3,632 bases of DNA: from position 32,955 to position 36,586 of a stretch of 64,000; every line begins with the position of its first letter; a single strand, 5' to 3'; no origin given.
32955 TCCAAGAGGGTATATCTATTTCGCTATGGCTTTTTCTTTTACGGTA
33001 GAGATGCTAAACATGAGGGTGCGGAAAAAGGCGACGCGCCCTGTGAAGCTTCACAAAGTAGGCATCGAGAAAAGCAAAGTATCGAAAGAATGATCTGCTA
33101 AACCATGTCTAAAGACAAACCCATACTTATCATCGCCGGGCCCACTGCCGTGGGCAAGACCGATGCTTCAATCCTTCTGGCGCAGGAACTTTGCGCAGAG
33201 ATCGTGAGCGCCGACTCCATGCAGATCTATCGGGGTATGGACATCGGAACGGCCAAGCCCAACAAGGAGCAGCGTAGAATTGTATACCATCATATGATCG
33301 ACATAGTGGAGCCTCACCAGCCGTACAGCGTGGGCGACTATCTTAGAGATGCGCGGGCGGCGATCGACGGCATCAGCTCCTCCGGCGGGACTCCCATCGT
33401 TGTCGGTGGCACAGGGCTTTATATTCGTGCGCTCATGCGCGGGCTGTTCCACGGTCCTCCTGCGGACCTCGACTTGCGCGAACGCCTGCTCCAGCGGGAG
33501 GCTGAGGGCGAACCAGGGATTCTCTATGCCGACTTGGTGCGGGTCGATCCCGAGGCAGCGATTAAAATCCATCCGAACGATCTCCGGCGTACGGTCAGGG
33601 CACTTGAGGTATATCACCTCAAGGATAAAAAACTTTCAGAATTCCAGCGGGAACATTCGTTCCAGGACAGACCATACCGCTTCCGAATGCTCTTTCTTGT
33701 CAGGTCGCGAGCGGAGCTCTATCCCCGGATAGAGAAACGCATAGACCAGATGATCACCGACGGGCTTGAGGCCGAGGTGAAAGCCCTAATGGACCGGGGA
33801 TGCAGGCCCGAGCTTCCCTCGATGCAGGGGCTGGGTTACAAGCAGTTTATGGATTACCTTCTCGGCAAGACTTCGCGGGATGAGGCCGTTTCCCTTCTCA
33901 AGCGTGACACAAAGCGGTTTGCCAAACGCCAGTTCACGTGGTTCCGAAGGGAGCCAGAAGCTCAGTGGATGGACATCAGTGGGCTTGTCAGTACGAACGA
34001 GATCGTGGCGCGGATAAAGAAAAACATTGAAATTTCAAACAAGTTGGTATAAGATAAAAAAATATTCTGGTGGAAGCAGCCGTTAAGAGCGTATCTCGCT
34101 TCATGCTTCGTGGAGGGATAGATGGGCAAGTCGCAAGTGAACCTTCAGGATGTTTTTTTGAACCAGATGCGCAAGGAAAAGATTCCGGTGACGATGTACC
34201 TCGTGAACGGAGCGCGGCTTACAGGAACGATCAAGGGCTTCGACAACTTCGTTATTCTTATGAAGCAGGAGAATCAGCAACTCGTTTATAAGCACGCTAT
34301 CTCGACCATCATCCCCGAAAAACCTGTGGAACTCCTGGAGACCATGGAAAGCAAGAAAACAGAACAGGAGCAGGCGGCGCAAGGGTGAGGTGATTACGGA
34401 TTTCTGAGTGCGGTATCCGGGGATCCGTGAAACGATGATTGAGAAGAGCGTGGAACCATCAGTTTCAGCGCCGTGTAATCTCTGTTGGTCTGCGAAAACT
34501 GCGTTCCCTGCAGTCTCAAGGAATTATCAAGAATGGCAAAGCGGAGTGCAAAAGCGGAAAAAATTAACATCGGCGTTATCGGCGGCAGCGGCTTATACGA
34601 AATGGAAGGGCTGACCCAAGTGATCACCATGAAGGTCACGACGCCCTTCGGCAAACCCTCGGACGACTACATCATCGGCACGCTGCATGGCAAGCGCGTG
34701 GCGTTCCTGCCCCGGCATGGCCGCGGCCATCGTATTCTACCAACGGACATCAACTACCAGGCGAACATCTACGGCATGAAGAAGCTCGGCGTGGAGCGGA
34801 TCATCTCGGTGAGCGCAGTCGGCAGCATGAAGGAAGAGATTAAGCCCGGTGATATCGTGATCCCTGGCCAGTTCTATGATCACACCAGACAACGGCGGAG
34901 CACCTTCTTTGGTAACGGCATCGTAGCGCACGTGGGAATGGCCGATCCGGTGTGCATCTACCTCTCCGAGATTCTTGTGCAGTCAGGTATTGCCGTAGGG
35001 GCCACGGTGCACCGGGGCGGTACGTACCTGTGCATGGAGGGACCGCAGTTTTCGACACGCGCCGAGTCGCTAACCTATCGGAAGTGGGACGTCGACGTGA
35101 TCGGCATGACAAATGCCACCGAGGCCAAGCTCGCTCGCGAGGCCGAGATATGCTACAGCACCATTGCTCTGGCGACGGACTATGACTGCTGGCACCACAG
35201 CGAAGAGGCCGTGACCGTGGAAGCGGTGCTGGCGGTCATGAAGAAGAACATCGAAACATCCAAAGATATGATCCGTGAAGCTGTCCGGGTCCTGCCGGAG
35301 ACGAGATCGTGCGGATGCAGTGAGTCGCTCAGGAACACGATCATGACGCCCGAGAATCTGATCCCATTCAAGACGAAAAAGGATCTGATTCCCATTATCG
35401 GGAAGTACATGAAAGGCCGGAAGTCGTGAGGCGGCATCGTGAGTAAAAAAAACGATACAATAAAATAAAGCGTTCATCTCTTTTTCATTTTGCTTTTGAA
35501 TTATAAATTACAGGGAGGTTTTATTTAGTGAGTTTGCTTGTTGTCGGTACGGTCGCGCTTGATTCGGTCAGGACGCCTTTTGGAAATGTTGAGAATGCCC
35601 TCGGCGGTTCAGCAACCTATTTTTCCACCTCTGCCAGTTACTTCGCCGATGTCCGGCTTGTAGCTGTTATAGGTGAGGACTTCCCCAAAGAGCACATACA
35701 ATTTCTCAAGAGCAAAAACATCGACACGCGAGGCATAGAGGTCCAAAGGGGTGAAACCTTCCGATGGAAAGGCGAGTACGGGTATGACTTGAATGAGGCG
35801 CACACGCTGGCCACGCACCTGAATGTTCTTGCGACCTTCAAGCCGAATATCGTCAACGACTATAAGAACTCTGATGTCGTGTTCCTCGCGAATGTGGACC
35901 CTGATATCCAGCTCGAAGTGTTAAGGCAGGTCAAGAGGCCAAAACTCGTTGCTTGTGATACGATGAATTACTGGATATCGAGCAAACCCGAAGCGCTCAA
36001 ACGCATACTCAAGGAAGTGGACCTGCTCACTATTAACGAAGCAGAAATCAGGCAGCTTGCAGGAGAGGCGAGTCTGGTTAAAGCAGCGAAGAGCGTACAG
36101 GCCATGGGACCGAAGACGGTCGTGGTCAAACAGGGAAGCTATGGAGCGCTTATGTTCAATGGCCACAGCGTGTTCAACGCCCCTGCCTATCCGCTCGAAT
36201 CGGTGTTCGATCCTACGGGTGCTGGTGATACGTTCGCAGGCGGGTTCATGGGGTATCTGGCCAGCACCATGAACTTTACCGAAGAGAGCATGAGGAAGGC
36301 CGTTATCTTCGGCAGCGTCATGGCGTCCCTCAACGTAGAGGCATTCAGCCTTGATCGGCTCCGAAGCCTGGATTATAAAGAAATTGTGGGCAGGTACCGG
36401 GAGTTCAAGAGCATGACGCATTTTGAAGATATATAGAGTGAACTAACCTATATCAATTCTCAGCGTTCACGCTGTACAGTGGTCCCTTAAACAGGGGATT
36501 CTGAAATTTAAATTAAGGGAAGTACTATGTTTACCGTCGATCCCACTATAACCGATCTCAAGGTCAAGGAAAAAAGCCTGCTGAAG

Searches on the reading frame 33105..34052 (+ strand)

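Call 43: search_protein_families(library=pfam, proteins=[window:33105-34052:+], max_evalue=0.00001)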
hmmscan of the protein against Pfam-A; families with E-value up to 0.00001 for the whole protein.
window:33105-34052:+ (315 aa): 2 families
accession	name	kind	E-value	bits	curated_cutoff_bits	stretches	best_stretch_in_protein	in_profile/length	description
PF01715.23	IPPT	-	1.6e-88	296.9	23.6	1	40-283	1-243/243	IPP transferase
PF01745.22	IPT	-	3.5e-07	30.3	20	1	7-56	3-52/233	Isopentenyl transferase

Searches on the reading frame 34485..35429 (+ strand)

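Call 43: search_protein_families(library=pfam, proteins=[window:34485-35429:+], max_evalue=0.00001)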
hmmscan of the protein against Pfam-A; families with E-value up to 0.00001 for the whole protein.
window:34485-35429:+ (314 aa): 1 family
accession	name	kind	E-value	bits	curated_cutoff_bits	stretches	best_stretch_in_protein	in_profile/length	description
PF01048.26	PNP_UDP_1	-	5.2e-47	160.6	25.1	1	29-267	2-232/233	Phosphorylase superfamily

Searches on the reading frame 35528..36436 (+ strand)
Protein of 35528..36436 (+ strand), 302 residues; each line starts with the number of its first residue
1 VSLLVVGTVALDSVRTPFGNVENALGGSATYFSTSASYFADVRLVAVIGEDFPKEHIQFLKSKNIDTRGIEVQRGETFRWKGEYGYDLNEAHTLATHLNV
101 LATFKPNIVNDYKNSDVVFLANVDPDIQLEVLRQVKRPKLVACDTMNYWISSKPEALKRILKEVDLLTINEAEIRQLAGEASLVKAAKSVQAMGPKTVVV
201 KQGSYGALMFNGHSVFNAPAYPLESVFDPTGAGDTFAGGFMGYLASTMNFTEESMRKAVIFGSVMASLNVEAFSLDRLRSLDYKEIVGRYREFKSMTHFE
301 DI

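Call 43: search_protein_families(library=pfam, proteins=[window:35528-36436:+], max_evalue=0.00001)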
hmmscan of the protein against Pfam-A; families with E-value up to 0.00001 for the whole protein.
window:35528-36436:+ (302 aa): 2 families
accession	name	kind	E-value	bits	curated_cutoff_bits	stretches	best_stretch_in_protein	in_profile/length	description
PF00294.29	PfkB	-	6.7e-34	118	25.8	1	19-273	29-293/302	pfkB family carbohydrate kinase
PF08543.17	Phos_pyr_kin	-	8.1e-06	25.8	27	0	138-261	93-227/246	Phosphomethylpyrimidine kinase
